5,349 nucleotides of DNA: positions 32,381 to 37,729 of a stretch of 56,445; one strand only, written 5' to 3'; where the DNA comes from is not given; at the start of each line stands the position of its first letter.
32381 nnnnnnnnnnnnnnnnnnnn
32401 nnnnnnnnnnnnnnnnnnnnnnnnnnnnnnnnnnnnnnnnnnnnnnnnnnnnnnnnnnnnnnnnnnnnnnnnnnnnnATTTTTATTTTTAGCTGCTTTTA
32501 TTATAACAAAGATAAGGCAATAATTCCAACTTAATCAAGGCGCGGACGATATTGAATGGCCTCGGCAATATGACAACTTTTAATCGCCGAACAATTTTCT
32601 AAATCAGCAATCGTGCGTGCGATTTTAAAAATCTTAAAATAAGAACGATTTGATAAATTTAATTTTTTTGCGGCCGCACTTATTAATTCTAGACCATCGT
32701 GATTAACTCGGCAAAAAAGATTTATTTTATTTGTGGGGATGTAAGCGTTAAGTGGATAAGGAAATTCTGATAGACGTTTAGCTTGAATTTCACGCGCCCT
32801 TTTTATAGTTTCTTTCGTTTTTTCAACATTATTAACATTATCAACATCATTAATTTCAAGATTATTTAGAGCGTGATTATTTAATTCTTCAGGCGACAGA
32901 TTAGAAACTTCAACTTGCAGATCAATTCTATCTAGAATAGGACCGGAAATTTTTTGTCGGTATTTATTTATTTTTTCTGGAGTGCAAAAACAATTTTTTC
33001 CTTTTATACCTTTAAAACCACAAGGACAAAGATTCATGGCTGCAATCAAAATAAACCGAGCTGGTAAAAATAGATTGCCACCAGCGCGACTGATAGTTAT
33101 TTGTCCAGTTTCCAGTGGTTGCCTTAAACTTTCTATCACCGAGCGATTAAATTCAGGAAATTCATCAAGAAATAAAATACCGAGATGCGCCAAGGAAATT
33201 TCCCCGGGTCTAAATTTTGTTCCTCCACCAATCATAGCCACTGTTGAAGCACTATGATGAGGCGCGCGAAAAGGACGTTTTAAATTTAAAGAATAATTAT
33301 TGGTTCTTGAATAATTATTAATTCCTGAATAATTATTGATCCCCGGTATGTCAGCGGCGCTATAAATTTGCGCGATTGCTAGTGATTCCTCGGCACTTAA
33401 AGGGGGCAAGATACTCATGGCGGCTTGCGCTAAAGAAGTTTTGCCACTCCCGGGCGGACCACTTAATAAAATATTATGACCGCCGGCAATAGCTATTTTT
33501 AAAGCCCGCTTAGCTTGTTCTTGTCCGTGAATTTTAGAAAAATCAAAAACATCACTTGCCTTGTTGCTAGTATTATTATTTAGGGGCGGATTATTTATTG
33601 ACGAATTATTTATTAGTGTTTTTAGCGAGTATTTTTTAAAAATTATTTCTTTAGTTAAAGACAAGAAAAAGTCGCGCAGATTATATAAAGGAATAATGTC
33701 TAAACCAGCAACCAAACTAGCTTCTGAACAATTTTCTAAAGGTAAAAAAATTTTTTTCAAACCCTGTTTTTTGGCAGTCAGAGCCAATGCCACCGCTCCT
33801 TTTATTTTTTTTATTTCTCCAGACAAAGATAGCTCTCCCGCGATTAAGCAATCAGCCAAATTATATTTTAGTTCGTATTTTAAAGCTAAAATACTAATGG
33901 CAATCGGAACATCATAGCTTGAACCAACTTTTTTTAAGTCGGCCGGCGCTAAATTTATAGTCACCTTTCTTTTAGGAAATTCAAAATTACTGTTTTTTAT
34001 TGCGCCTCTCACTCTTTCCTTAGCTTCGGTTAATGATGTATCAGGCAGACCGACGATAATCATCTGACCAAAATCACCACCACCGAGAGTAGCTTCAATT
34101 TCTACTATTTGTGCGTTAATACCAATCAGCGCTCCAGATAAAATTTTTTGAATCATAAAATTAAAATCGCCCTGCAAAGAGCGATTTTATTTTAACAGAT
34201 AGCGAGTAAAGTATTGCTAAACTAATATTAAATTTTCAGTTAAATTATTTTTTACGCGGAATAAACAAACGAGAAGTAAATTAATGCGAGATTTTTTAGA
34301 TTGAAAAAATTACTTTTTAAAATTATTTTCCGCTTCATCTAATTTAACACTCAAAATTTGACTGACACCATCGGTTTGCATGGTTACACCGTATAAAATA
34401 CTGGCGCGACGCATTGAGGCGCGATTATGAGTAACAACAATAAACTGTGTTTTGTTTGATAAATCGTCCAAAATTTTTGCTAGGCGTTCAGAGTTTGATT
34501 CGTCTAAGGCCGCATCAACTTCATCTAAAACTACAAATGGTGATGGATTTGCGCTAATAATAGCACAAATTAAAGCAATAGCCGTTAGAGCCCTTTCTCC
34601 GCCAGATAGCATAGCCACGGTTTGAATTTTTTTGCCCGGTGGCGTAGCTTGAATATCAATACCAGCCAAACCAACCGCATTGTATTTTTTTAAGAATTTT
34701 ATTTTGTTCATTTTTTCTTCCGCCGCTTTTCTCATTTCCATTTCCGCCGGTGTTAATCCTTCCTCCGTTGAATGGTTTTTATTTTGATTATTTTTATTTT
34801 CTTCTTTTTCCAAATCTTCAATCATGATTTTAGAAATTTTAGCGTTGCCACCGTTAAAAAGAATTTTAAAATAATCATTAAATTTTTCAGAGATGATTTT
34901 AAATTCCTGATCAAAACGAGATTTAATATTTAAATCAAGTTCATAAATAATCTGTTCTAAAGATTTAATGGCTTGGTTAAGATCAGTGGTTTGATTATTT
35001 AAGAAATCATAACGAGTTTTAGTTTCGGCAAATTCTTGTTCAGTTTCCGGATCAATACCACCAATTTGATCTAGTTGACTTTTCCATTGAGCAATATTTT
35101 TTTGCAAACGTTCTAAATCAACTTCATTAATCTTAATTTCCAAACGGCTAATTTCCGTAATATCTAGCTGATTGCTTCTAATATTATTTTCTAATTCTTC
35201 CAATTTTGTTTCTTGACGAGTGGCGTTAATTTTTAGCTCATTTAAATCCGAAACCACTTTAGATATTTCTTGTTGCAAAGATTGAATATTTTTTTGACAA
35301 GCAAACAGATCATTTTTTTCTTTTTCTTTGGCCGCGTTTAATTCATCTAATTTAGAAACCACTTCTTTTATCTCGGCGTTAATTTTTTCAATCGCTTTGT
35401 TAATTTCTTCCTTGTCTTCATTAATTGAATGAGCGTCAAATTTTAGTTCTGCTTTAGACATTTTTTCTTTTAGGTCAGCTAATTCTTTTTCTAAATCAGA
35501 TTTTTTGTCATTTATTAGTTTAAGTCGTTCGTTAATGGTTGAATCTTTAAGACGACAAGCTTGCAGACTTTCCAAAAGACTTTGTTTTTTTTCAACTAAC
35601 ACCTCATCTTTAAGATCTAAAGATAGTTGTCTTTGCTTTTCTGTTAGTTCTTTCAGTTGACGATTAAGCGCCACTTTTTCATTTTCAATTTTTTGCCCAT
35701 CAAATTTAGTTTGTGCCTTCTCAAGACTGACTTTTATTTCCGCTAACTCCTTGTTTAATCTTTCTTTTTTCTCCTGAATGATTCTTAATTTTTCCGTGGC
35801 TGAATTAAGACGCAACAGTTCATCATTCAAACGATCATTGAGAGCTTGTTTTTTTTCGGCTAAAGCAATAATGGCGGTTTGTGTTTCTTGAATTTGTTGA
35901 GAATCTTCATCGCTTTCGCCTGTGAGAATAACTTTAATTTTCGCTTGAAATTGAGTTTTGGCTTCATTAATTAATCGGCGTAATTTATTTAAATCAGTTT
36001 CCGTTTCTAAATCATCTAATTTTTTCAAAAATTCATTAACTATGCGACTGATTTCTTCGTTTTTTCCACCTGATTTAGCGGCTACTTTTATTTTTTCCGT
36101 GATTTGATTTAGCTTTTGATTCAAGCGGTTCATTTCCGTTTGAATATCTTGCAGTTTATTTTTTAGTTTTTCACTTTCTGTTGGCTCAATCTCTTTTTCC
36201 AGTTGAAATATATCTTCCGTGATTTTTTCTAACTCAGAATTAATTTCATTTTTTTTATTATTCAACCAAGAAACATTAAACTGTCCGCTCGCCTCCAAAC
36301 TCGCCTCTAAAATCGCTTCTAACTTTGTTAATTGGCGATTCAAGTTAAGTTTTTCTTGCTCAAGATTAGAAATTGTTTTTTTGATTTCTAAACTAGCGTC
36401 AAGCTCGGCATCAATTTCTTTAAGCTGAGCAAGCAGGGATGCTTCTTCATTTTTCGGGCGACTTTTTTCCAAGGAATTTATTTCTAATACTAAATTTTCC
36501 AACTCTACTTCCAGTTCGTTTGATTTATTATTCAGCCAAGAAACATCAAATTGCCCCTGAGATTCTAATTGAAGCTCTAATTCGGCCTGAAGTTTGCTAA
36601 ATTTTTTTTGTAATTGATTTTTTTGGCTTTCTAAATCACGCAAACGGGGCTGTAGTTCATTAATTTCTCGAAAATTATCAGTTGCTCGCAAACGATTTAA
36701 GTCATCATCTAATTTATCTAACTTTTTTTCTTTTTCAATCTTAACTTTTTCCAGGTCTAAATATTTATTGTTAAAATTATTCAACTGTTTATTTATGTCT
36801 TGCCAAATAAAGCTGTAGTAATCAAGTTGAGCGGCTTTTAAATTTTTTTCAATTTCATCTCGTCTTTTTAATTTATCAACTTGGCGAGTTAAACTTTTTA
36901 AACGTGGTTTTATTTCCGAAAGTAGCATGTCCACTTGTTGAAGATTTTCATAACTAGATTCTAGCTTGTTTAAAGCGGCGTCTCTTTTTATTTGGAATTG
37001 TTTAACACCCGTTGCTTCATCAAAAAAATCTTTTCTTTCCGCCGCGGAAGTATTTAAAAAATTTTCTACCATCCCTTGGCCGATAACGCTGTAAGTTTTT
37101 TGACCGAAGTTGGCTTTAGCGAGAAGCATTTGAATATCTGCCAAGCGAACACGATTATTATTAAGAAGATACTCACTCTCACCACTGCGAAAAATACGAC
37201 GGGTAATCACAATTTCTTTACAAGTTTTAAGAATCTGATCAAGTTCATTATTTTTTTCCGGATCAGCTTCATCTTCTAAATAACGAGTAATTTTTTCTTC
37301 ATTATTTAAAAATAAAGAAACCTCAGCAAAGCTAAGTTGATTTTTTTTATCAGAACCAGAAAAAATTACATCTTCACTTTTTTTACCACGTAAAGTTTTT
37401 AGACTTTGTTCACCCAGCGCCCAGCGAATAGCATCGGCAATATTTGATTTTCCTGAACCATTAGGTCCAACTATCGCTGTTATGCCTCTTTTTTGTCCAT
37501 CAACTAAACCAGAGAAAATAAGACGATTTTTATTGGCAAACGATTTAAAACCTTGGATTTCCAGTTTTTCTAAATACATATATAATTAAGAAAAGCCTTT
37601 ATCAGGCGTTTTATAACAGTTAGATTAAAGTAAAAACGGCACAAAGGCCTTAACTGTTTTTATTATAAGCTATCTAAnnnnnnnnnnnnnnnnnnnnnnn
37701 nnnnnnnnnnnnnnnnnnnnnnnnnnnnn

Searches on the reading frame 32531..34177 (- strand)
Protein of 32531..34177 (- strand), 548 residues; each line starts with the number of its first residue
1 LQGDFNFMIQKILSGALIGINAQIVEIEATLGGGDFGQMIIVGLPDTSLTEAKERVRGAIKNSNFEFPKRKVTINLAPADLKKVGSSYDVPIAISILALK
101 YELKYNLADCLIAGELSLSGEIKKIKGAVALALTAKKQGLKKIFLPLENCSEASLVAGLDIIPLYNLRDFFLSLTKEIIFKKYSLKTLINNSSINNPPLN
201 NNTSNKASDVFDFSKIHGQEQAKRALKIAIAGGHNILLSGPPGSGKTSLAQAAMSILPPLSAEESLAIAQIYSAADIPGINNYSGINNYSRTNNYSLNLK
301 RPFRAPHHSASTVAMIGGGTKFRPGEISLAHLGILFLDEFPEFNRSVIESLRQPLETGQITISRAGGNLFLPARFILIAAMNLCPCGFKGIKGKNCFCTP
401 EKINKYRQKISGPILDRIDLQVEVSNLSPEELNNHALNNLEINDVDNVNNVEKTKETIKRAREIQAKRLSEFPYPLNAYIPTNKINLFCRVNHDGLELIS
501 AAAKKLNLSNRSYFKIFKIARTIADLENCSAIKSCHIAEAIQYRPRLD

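Call 8: search_protein_families(library=pfam, proteins=[window:32531-34177:-], max_evalue=0.01)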
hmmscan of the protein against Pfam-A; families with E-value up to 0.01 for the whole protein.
window:32531-34177:- (548 aa): 12 families
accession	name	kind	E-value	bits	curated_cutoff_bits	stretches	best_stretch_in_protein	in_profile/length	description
PF01078.27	Mg_chelatase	-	7.7e-83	277.4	20.3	1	212-431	1-206/207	Magnesium chelatase, subunit ChlI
PF13541.12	ChlI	-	2.2e-39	134.5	27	1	36-149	9-121/121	Subunit ChlI of Mg-chelatase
PF13335.12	Mg_chelatase_C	-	2.4e-24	86.2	26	1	452-544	5-94/94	Magnesium chelatase, subunit ChlI C-terminal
PF00493.29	MCM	-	7.3e-10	38.8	23.3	1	322-425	112-205/224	MCM P-loop domain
PF07728.20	AAA_5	-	1.1e-08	35.6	22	1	235-385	1-125/139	AAA domain (dynein-related subfamily)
PF00158.32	Sigma54_activat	-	4.8e-06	26.8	20.2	1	318-382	80-142/168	Sigma-54 interaction domain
PF05362.19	Lon_C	-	1.2e-05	25.4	21.1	1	56-152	77-175/205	Lon protease (S16) C-terminal proteolytic domain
PF05496.18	RuvB_N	-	0.00028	21.1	27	0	214-252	7-52/159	Holliday junction DNA helicase RuvB P-loop domain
PF13191.12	AAA_16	-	0.0003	21.8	32.6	1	223-257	13-49/167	AAA ATPase domain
PF00004.35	AAA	-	0.00057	20.8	21.2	1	236-256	1-21/131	ATPase family associated with various cellular activities (AAA)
PF13555.12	AAA_29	-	0.001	19.2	27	1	225-260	16-49/61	P-loop containing region of AAA domain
PF20720.3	nSTAND3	-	0.0091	16.1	27.2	0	231-253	15-37/155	Novel STAND NTPase 3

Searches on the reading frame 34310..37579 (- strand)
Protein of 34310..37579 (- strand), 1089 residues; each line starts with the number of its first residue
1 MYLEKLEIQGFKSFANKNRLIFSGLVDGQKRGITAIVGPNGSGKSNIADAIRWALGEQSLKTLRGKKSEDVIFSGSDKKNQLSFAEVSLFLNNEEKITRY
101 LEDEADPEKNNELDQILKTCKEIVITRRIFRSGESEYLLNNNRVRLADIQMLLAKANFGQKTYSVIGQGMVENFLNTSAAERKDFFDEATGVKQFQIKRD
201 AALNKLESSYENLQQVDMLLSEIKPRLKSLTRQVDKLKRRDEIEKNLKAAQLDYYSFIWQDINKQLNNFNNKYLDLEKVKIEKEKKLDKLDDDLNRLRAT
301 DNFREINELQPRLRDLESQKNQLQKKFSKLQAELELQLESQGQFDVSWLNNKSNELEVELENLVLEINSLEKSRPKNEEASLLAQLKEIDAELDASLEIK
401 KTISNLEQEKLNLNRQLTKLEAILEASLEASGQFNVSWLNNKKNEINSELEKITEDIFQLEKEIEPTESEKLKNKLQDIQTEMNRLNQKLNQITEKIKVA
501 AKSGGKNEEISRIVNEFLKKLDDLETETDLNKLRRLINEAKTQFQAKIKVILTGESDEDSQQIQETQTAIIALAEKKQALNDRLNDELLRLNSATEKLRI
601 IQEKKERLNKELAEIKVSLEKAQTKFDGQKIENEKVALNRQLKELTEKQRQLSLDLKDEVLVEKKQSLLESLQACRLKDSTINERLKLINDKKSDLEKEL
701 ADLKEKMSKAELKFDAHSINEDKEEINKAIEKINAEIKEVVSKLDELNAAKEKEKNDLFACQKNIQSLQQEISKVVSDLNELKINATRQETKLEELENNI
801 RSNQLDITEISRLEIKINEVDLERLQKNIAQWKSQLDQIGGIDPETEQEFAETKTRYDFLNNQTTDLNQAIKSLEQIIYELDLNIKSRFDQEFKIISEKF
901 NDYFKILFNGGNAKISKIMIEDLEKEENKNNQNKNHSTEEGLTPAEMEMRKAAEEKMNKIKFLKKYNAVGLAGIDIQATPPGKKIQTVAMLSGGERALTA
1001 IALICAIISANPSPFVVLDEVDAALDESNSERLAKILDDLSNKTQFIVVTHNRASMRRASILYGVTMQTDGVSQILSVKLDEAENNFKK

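Call 8: search_protein_families(library=pfam, proteins=[window:34310-37579:-], max_evalue=0.01)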
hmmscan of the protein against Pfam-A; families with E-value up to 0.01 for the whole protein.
window:34310-37579:- (1089 aa): 8 families
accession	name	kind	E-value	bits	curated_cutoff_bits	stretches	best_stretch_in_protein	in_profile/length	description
PF02463.25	SMC_N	-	4.5e-49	167.3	40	2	2-161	1-135/220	RecF/RecN/SMC N terminal domain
PF13304.12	AAA_21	-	1.9e-13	51.6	27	2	33-77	1-50/304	AAA domain, putative AbiEii toxin, Type IV TA system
PF13476.12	AAA_23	-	9.9e-08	33.3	27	1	5-335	1-201/201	AAA domain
PF13175.12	AAA_15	-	2.2e-06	28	32.1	1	1-342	1-302/374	AAA ATPase domain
PF13401.12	AAA_22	-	5.2e-05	24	27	0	30-58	4-32/130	AAA domain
PF13555.12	AAA_29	-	0.00011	22.4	27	1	28-54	19-45/61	P-loop containing region of AAA domain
PF13191.12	AAA_16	-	0.0012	19.8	32.6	0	24-69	18-62/167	AAA ATPase domain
PF00005.33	ABC_tran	-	0.0026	18.8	25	1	32-130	12-102/137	ABC transporter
